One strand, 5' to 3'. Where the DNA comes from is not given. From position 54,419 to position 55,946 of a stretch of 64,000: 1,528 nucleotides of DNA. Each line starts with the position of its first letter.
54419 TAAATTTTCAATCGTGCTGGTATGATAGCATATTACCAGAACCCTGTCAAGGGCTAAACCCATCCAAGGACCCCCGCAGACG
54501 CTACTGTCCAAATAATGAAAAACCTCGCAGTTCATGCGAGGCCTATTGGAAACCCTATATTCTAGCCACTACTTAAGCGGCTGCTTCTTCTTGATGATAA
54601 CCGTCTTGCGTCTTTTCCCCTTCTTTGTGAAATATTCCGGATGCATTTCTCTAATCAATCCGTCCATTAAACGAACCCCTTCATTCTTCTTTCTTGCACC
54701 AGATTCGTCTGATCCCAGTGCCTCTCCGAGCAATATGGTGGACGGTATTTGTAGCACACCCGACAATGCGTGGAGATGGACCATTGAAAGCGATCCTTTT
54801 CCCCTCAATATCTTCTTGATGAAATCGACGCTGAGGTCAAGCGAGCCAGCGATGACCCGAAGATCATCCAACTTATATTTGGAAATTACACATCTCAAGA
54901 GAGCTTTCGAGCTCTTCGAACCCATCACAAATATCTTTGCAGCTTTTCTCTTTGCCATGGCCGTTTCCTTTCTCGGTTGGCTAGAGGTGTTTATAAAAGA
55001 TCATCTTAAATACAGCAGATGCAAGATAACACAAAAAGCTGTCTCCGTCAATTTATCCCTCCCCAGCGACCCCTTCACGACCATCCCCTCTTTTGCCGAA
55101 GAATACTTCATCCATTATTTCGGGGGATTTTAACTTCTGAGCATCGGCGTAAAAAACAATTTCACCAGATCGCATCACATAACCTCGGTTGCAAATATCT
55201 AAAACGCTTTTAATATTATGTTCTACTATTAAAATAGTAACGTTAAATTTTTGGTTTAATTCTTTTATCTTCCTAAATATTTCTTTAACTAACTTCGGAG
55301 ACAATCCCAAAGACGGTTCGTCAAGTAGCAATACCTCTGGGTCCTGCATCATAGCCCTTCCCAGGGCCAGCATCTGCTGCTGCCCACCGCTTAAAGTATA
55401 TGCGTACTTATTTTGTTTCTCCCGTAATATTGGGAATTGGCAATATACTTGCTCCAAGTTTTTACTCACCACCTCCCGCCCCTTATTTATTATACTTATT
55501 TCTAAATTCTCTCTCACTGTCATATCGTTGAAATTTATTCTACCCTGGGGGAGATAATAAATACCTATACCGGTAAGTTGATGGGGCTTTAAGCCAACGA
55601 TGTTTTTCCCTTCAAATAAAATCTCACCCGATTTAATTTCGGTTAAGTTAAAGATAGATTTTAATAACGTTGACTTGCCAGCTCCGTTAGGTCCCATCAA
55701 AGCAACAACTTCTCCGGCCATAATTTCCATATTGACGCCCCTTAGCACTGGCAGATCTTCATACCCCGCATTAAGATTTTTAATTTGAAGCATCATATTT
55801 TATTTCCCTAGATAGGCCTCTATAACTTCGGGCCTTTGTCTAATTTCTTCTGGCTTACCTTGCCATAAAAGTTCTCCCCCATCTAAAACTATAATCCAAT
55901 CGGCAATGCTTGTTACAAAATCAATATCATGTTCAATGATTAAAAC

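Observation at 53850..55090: G+C-enriched ~1.2-kb segment between livF and tpiA: small HTH gene plus a ~580-nt structured ORF-less RNA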

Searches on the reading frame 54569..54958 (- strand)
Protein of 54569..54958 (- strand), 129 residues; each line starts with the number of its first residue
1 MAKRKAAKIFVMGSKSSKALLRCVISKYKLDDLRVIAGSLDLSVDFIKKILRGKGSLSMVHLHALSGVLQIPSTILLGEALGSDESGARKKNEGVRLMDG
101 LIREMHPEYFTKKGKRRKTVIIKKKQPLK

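Call 10: search_protein_families(library=pfam, proteins=[window:54569-54958:-], max_evalue=1)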
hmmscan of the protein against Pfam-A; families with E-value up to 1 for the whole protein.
window:54569-54958:- (129 aa): 1 family
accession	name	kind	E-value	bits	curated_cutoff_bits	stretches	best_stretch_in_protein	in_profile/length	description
PF22380.2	Chp1-like_SPOC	-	0.17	12.4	26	1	16-54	32-71/135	Chromo domain-containing protein 1-like, SPOC domain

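Call 16: find_homologous_proteins(query=window:54569-54958:-, max_evalue=0.01)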
Query window:54569-54958:- (129 aa): 1 proteins with E <= 0.01 among 18 candidates.
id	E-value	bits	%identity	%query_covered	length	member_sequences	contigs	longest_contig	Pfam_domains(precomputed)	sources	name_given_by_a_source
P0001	1.4e-73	263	100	100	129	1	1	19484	-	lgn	-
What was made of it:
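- Tried and rejected: A word-index search with the 129-aa ORF found only the ORF itself (call 16).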

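Call 61: search_protein_representatives(protein=window:54569-54958:-)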
Query: 129 residues. Proteins with E-value up to 0.001 (for the whole library): 5; up to 1e-10: 2; up to 1e-30: 1. The best 5 are listed.
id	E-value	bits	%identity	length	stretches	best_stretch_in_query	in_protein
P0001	4.4e-74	262.5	100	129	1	1-129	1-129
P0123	1.1e-17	80.7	42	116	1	5-116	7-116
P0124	3.0e-05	40.6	29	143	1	10-113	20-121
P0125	2.4e-04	37.7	29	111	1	7-109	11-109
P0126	4.4e-04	36.9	30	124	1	14-109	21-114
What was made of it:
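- Tried and rejected: The full HMMER search was needed to find homologs (call 61).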

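Call 62: predict_structure(protein=window:54569-54958:-)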
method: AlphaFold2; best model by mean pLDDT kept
length: 129 residues; sequences in the alignment: 1
mean_pLDDT: 60.8   pTM: 0.49
mean pLDDT of the five models: 60.8, 49.4, 48.2, 44.2, 38.5
residues with pLDDT >= 90: 0; 70-90: 49; 50-70: 31; < 50: 49
segments of 3 or more residues with pLDDT < 50: 1-9, 80-95, 104-106, 114-129
pLDDT, mean of each block of 10 residues (from residue 1): 45 70 73 77 86 81 75 58 44 48 50 43 38
secondary structure, 60 per line:
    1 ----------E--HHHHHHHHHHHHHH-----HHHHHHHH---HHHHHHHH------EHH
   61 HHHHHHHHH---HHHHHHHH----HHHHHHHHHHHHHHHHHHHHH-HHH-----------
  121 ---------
elements in order: H14-27 H33-40 H44-51 H59-69 H73-80 H85-105
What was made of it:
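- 54569..54958 (-): The 129-aa ORF, a divergent XRE-type helix-turn-helix protein gene. It is a separate unit and not a constant partner of the RNA. The AlphaFold model shows a helical bundle at low confidence (call 62).
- On XRE / HTH_3 transcription regulators (the 129-aa ORF): The AlphaFold model shows a 5-6-helix bundle at mean pLDDT 61 (call 62).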

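Call 64: find_encoding_contigs(protein=P0123, flank=4000, max_places=3)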
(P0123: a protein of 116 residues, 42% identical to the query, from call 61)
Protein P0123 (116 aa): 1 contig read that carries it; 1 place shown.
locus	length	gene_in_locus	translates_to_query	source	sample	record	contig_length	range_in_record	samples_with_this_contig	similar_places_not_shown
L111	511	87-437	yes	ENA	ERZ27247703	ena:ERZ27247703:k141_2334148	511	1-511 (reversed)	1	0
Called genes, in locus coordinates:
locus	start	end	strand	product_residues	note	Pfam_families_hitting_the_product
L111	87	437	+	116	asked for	-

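Call 65: search_protein_families(library=pfam, proteins=[P0123, P0124, P0125, P0126], max_evalue=0.1)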
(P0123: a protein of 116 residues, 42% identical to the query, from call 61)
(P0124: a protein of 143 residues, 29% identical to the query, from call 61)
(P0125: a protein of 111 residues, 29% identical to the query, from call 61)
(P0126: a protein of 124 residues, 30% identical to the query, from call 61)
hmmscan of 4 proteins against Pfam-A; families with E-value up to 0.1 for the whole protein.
P0123 (116 aa): 2 families
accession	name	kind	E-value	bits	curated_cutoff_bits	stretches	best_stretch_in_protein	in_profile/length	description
PF02338.25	OTU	-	0.02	15.8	23.3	1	46-92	56-102/128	OTU-like cysteine protease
PF12844.13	HTH_19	-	0.07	13.5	30.2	1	22-50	3-31/64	Helix-turn-helix domain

P0124 (143 aa): 12 families
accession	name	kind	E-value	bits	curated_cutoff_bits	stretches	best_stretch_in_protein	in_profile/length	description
PF01381.28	HTH_3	-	2.3e-06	28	23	1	36-83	6-53/55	Helix-turn-helix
PF13384.12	HTH_23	-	0.00011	22.3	24.6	1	30-62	10-40/50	Homeodomain-like domain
PF12802.13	MarR_2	-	0.0077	16.8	27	1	28-61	8-42/61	MarR family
PF01047.28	MarR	-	0.011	16.1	24.6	1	29-61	7-39/59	MarR family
PF13560.12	HTH_31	-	0.012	16.3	27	1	34-81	9-57/64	Helix-turn-helix domain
PF07319.16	DnaI_N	-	0.016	16.3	24.1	1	12-64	16-69/94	Primosomal protein DnaI N-terminus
PF08667.16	BetR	-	0.018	15.6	21.6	1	44-92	27-79/148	BetR domain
PF20028.4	VMAP-C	-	0.032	14.6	27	1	42-121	131-191/226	vWA-MoxR associated protein C-terminal domain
PF13443.12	HTH_26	-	0.045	14.4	22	1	34-80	5-52/63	Cro/C1-type HTH DNA-binding domain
PF13744.12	HTH_37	-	0.048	13.9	27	1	32-62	24-54/80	Helix-turn-helix domain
PF21694.2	DNA_pol3_delta_C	-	0.054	13.9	27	1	35-78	53-96/121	DNA polymerase III delta subunit, C-terminal domain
PF13936.12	HTH_38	-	0.082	13.1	27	0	37-61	18-42/44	Helix-turn-helix domain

P0125 (111 aa): 19 families
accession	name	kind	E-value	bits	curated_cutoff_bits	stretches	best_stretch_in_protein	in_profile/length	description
PF01381.28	HTH_3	-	7.1e-13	48.8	23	1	27-75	6-54/55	Helix-turn-helix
PF13560.12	HTH_31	-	2.3e-07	31.5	27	1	30-65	14-50/64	Helix-turn-helix domain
PF13744.12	HTH_37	-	0.00022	21.4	27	1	23-63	24-62/80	Helix-turn-helix domain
PF20432.4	Xre-like-HTH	-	0.00026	21.6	25.8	1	21-62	14-55/63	Antitoxin Xre-like helix-turn-helix domain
PF13443.12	HTH_26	-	0.00081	20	22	1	28-71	8-52/63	Cro/C1-type HTH DNA-binding domain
PF15731.11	MqsA_antitoxin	-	0.0009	19.8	30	1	18-60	70-112/131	Antitoxin component of bacterial toxin-antitoxin system, MqsA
PF13545.12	HTH_Crp_2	-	0.001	19.4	27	1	27-50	19-42/70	Crp-like helix-turn-helix domain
PF04545.22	Sigma70_r4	-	0.0013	18.6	24.1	1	29-52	19-42/50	Sigma-70, region 4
PF13412.12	HTH_24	-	0.0054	16.7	21.9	1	16-49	3-36/48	Winged helix-turn-helix DNA-binding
PF17762.8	HTH_ParB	-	0.0076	16.8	22.6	1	23-49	13-39/102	ParB HTH domain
PF12802.13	MarR_2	-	0.0078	16.8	27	1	29-50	20-40/61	MarR family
PF01047.28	MarR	-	0.0079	16.5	24.6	1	20-50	7-37/59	MarR family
PF22083.2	I-HmuI_NUMOD-like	-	0.016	15.2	27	1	26-57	8-39/46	DNA endonuclease I-HmuI-like, NUMOD-like domain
PF01022.26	HTH_5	-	0.021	15.2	22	1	20-49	6-34/47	Bacterial regulatory protein, arsR family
PF13518.12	HTH_28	-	0.03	14.8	25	0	20-55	4-37/52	Helix-turn-helix domain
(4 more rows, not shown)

P0126 (124 aa): 7 families
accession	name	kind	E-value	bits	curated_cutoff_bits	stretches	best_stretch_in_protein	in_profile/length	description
PF01381.28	HTH_3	-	7.9e-12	45.5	23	1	28-80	1-53/55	Helix-turn-helix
PF13560.12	HTH_31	-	4.4e-07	30.6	27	1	36-79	14-58/64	Helix-turn-helix domain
PF13443.12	HTH_26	-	3.1e-05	24.6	22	1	28-77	2-52/63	Cro/C1-type HTH DNA-binding domain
PF13412.12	HTH_24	-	0.00074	19.5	21.9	1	25-57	6-38/48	Winged helix-turn-helix DNA-binding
PF12802.13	MarR_2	-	0.005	17.4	27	1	30-58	13-42/61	MarR family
PF13518.12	HTH_28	-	0.0054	17.2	25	1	27-59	5-35/52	Helix-turn-helix domain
PF01047.28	MarR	-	0.014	15.7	24.6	1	36-58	17-39/59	MarR family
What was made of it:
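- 54569..54958 (-): Homologs are P0123 (42% identity, E = 1e-17) and P0124-P0126 (call 61), and the latter three pass Pfam HTH_3 (call 65).
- On XRE / HTH_3 transcription regulators (the 129-aa ORF): Its HMMER homologs P0124, P0125 and P0126 (E = 3e-5 to 4e-4; call 61) pass HTH_3 with 28, 48.8 and 45.5 bits against a cut-off of 23 (call 65).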

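Call 72: search_protein_families(library=ncbifam, proteins=[window:54569-54958:-], max_evalue=10)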
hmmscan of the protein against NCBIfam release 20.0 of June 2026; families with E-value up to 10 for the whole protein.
window:54569-54958:- (129 aa): 0 families

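Call 94: find_encoding_contigs(protein=P0124, flank=3000, max_places=3)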
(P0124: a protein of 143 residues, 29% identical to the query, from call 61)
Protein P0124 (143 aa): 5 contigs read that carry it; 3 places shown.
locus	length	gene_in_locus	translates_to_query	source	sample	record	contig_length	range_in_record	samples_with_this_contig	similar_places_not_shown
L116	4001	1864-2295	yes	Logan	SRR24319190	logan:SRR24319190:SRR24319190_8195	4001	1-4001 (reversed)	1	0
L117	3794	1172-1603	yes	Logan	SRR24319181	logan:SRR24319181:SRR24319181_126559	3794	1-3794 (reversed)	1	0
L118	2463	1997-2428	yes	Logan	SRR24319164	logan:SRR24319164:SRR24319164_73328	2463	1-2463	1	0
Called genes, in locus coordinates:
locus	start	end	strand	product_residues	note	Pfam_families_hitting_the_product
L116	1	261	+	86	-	?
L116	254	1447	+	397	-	PF02653:BPD_transp_2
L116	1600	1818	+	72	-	-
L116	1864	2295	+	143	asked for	PF01381:HTH_3 (weak)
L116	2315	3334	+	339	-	PF00248:Aldo_ket_red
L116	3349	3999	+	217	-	?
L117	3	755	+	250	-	?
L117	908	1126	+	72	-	-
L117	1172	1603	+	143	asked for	PF01381:HTH_3 (weak)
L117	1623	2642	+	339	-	PF00248:Aldo_ket_red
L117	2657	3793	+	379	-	?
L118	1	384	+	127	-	?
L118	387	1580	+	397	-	PF02653:BPD_transp_2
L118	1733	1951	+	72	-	-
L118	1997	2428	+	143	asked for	PF01381:HTH_3 (weak)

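Call 95: find_encoding_contigs(protein=P0126, flank=3000, max_places=3)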
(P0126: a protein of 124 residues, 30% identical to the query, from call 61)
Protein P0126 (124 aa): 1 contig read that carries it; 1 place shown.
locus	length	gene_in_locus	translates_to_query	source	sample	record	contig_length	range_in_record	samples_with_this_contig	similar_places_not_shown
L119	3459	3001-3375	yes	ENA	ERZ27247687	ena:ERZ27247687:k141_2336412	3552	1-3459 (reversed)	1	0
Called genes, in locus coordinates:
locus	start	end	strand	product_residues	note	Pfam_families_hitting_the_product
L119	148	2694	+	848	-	PF17820:PDZ_6 (faint)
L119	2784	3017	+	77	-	-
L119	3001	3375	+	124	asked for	PF13560:HTH_31 (weak), PF01381:HTH_3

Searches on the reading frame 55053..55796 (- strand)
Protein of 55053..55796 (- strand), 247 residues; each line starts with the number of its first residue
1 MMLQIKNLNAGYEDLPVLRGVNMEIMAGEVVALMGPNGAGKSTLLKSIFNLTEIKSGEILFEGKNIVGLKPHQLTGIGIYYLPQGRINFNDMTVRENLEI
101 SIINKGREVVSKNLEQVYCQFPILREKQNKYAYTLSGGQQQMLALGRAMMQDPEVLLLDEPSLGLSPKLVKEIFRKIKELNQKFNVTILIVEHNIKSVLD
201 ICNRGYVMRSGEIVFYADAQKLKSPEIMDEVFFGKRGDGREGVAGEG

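Call 10: search_protein_families(library=pfam, proteins=[window:55053-55796:-], max_evalue=1)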
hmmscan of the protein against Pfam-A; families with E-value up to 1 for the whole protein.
window:55053-55796:- (247 aa): 27 families (the best 25 are shown)
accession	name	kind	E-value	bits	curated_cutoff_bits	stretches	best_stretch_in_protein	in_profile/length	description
PF00005.33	ABC_tran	-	1.2e-32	113.8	25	1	18-162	1-136/137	ABC transporter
PF13304.12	AAA_21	-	1.1e-11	45.8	27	2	131-182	234-288/304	AAA domain, putative AbiEii toxin, Type IV TA system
PF02463.25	SMC_N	-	2.9e-06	27.3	40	1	29-53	25-50/220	RecF/RecN/SMC N terminal domain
PF13401.12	AAA_22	-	0.00013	22.7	27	1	30-191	7-122/130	AAA domain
PF00931.28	NB-ARC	-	0.00018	21.3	23.5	1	29-56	19-47/248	NB-ARC domain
PF13555.12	AAA_29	-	0.00036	20.7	27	1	22-48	16-42/61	P-loop containing region of AAA domain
PF03193.22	RsgA_GTPase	-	0.00064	20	30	1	25-59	103-137/174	RsgA GTPase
PF09818.15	ABC_ATPase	-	0.0011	18.5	23.2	0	23-48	75-99/283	P-loop domain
PF13481.12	AAA_25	-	0.0019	18.3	27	1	24-45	28-50/195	AAA domain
PF13175.12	AAA_15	-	0.0027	17.8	32.1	1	30-90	25-55/374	AAA ATPase domain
PF00004.35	AAA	-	0.0052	17.7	21.2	1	32-55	2-25/131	ATPase family associated with various cellular activities (AAA)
PF13476.12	AAA_23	-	0.0063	17.6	27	1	30-49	21-40/201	AAA domain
PF01926.29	MMR_HSR1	-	0.014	16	21.9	1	31-60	2-30/113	50S ribosome-binding GTPase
PF02367.23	TsaE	-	0.02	15.3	26.6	1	25-55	18-48/128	Threonylcarbamoyl adenosine biosynthesis protein TsaE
PF13173.12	AAA_14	-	0.02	15.3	27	1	29-52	3-26/129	AAA domain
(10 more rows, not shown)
